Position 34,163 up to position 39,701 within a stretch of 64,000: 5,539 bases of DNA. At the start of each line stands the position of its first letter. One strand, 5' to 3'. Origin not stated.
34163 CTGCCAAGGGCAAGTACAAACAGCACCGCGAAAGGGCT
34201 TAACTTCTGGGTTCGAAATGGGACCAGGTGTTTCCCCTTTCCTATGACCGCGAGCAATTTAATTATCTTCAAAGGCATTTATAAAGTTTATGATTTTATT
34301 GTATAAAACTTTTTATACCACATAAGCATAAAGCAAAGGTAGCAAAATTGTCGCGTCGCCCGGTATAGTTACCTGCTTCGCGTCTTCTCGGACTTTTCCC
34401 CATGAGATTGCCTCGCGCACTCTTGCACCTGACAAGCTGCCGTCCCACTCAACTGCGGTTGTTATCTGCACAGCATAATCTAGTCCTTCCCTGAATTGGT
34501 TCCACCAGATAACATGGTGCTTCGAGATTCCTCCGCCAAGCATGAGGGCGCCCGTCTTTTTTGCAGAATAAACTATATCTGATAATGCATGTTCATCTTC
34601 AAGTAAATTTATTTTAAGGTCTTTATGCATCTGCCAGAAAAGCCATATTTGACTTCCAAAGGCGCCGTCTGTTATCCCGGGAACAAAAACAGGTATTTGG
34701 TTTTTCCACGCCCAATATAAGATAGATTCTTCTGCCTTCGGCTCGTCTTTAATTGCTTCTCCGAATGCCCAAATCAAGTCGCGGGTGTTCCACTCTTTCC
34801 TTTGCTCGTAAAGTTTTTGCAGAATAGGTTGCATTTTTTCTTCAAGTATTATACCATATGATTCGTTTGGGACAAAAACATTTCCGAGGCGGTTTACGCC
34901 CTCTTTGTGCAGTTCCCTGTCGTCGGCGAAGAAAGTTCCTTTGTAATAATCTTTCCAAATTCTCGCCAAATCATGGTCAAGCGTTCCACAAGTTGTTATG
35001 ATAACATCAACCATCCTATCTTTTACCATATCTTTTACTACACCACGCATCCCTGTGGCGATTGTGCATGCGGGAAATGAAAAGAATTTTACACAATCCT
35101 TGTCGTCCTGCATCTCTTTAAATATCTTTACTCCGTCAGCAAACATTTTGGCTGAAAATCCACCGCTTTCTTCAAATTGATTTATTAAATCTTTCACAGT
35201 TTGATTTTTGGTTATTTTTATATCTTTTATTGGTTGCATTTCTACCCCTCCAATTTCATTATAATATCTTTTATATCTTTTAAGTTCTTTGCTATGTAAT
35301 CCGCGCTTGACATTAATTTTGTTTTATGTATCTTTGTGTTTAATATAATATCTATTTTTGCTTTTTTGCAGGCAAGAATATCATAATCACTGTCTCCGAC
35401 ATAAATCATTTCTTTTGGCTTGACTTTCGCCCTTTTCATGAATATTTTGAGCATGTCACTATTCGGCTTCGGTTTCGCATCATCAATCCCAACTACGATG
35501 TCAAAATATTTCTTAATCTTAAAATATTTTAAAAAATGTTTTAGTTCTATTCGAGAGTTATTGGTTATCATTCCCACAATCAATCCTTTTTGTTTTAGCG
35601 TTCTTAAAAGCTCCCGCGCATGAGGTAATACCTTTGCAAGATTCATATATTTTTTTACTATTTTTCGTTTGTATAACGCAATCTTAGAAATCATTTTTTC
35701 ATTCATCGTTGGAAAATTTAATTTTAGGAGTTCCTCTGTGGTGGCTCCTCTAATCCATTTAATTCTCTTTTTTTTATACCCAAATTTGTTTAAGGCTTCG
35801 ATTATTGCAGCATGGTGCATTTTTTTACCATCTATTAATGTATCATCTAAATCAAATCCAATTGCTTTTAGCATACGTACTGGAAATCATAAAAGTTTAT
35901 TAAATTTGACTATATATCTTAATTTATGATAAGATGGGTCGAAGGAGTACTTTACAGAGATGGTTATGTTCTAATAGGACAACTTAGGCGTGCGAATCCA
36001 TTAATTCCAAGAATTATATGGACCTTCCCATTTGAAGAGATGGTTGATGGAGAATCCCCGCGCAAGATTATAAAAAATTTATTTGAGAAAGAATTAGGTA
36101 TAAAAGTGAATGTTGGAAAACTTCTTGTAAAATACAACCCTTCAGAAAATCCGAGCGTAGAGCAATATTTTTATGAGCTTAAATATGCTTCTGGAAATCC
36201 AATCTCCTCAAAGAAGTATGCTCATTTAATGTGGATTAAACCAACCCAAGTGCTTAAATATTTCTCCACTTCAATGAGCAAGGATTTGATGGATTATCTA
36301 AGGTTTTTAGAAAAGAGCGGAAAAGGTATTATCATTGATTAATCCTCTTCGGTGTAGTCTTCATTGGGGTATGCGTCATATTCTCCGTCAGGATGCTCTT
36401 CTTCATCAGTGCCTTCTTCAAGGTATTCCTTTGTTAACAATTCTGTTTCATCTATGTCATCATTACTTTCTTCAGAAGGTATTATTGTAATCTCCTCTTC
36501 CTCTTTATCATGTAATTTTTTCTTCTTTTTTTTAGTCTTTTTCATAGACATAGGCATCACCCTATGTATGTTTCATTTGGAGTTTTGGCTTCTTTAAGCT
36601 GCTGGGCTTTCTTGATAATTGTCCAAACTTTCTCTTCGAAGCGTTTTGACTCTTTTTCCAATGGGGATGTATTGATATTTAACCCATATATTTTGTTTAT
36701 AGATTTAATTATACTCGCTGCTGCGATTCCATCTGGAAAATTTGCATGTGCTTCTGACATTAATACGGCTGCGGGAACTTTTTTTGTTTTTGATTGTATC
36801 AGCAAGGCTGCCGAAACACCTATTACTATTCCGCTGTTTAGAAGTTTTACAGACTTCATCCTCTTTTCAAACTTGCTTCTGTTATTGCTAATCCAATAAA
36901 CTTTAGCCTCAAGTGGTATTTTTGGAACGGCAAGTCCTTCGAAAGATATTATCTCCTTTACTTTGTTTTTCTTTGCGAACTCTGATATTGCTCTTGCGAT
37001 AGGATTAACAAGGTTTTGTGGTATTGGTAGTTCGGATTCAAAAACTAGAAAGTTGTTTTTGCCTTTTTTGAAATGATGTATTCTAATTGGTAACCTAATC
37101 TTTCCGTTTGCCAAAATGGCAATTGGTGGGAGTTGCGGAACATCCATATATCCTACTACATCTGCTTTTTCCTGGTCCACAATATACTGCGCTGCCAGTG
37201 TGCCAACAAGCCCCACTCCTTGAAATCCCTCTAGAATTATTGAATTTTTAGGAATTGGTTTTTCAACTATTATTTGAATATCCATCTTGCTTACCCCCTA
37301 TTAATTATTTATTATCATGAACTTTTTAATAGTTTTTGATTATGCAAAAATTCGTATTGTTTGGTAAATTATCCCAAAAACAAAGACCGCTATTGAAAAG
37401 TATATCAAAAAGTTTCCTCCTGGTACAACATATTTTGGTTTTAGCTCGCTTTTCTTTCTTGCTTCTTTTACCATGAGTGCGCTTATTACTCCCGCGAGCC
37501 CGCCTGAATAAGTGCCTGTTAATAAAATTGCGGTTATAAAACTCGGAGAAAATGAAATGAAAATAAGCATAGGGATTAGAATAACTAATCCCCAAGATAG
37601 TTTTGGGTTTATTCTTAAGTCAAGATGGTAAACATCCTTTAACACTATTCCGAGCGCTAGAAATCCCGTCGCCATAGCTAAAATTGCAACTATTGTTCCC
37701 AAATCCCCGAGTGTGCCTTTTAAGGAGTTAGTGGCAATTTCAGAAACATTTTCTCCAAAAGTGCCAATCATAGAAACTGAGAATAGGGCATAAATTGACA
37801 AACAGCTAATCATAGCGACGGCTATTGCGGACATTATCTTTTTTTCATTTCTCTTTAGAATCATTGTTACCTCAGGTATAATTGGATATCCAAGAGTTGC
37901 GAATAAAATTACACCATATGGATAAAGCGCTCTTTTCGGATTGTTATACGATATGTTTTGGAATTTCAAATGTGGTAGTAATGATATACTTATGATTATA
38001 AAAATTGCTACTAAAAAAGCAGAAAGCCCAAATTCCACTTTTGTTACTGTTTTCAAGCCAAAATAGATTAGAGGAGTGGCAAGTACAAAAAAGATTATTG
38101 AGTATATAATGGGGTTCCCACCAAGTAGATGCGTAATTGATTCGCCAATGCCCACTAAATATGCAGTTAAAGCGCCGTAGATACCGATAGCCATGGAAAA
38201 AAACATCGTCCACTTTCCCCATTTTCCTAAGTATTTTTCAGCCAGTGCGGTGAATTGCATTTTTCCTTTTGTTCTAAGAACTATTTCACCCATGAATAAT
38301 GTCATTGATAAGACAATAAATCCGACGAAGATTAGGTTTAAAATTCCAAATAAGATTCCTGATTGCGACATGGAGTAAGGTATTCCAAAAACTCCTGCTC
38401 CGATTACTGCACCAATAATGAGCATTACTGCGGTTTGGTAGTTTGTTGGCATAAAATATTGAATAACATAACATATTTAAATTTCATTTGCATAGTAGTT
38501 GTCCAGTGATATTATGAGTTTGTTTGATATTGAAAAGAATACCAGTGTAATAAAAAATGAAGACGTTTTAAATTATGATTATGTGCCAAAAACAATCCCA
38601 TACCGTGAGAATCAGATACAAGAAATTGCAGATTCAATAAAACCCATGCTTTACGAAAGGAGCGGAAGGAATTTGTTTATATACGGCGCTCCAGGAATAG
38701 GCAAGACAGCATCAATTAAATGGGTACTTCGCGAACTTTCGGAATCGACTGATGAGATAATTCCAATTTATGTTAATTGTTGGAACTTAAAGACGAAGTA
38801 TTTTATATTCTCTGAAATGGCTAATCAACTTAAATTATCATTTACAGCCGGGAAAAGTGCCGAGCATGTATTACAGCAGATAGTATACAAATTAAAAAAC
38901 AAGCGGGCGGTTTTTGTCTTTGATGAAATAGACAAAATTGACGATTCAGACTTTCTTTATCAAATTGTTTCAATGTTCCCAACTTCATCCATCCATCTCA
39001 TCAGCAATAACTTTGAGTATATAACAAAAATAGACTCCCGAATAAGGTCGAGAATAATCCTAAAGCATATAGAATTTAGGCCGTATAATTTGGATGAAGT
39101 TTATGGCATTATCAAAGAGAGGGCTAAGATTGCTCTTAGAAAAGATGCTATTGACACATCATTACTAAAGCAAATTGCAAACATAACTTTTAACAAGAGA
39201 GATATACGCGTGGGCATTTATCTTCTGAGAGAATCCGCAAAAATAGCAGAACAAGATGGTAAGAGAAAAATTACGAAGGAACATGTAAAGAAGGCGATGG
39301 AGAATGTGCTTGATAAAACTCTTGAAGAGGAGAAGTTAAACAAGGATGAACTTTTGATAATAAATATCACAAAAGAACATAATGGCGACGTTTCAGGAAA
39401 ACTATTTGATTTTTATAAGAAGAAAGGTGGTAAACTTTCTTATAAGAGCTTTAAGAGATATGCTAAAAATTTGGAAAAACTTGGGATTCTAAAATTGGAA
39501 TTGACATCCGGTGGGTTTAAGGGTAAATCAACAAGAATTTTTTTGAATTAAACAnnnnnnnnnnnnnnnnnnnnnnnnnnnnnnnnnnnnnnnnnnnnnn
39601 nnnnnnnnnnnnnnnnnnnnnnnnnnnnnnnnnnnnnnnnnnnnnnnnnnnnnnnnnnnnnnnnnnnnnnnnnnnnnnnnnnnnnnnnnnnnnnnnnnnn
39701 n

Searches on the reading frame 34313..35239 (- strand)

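Call 76: search_protein_families(library=pfam, proteins=[window:34313-35239:-], max_evalue=0.0001)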
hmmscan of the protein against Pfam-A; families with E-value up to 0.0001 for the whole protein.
window:34313-35239:- (308 aa): 1 family
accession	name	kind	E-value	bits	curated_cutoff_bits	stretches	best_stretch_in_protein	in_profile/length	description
PF01916.23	DS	-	1.2e-112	376.4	27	1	17-306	1-287/288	Deoxyhypusine synthase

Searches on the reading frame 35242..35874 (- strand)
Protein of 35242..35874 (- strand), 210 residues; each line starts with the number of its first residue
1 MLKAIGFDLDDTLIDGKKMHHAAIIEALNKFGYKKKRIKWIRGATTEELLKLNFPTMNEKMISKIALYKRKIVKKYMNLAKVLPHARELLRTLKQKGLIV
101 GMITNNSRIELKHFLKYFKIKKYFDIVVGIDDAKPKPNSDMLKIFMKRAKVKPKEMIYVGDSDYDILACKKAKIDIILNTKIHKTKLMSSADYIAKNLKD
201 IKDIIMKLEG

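Call 76: search_protein_families(library=pfam, proteins=[window:35242-35874:-], max_evalue=0.0001)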
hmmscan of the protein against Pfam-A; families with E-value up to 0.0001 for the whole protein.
window:35242-35874:- (210 aa): 5 families
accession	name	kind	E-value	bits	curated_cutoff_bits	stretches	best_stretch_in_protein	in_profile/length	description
PF13419.12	HAD_2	-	7.8e-37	127.5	23.8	1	7-177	3-176/178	Haloacid dehalogenase-like hydrolase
PF00702.32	Hydrolase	-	3.6e-27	96.4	26.4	1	3-172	2-190/191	haloacid dehalogenase-like hydrolase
PF12710.13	HAD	-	1.9e-09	38.7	27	1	6-166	2-185/189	haloacid dehalogenase-like hydrolase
PF13344.12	Hydrolase_6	-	3.4e-07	30.7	27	0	80-119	13-52/101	Haloacid dehalogenase-like hydrolase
PF13242.12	Hydrolase_like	-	2.7e-06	27.6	22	1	136-200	4-74/75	HAD-hyrolase-like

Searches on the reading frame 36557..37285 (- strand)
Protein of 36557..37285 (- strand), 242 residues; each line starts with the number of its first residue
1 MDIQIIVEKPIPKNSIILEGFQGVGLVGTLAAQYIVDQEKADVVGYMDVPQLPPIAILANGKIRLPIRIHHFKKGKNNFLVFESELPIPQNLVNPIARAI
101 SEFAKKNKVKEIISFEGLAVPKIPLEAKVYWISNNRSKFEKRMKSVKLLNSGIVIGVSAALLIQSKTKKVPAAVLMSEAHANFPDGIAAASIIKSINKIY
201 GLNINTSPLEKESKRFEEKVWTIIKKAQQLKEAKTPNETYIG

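Call 76: search_protein_families(library=pfam, proteins=[window:36557-37285:-], max_evalue=0.0001)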
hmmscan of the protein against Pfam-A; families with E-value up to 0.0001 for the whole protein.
window:36557-37285:- (242 aa): 1 family
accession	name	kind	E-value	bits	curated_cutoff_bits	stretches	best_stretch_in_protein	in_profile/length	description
PF09754.15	PAC2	-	2.7e-39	135.6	25.8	1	18-220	2-211/215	PAC2 family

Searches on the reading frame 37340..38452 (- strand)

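Call 76: search_protein_families(library=pfam, proteins=[window:37340-38452:-], max_evalue=0.0001)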
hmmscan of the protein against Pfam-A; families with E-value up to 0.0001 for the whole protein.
window:37340-38452:- (370 aa): 3 families
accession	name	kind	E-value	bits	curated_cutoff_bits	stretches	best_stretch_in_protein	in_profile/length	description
PF03222.19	Trp_Tyr_perm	-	1.7e-34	120.1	22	1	7-363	7-392/393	Tryptophan/tyrosine permease family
PF01490.24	Aa_trans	-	2.9e-16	59.6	25.6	1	4-271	4-292/410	Transmembrane amino acid transporter protein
PF00324.27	AA_permease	-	1.6e-06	27.5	24.6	1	8-325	2-304/470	Amino acid permease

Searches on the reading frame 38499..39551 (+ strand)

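Call 76: search_protein_families(library=pfam, proteins=[window:38499-39551:+], max_evalue=0.0001)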
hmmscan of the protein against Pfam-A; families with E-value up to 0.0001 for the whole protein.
window:38499-39551:+ (350 aa): 7 families
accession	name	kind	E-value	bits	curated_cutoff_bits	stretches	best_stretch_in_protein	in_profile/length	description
PF22703.2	Cdc6_lid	-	1.1e-16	60.9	27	1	204-267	3-67/68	Cdc6 AAA+ ATPase-type lid domain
PF13401.12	AAA_22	-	3.2e-13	50.6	27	1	55-164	4-115/130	AAA domain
PF13191.12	AAA_16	-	2.4e-09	38.4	32.6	1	33-151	2-148/167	AAA ATPase domain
PF00004.35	AAA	-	1.5e-07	32.4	21.2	1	60-151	2-73/131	ATPase family associated with various cellular activities (AAA)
PF00931.28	NB-ARC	-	5.3e-06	26.3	23.5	1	45-159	6-121/248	NB-ARC domain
PF05729.18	NACHT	-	6.9e-05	23.2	26.7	0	59-150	3-96/167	NACHT domain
PF01637.24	ATPase_2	-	8.2e-05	22.9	33.2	0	47-151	11-126/225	ATPase domain predominantly from Archaea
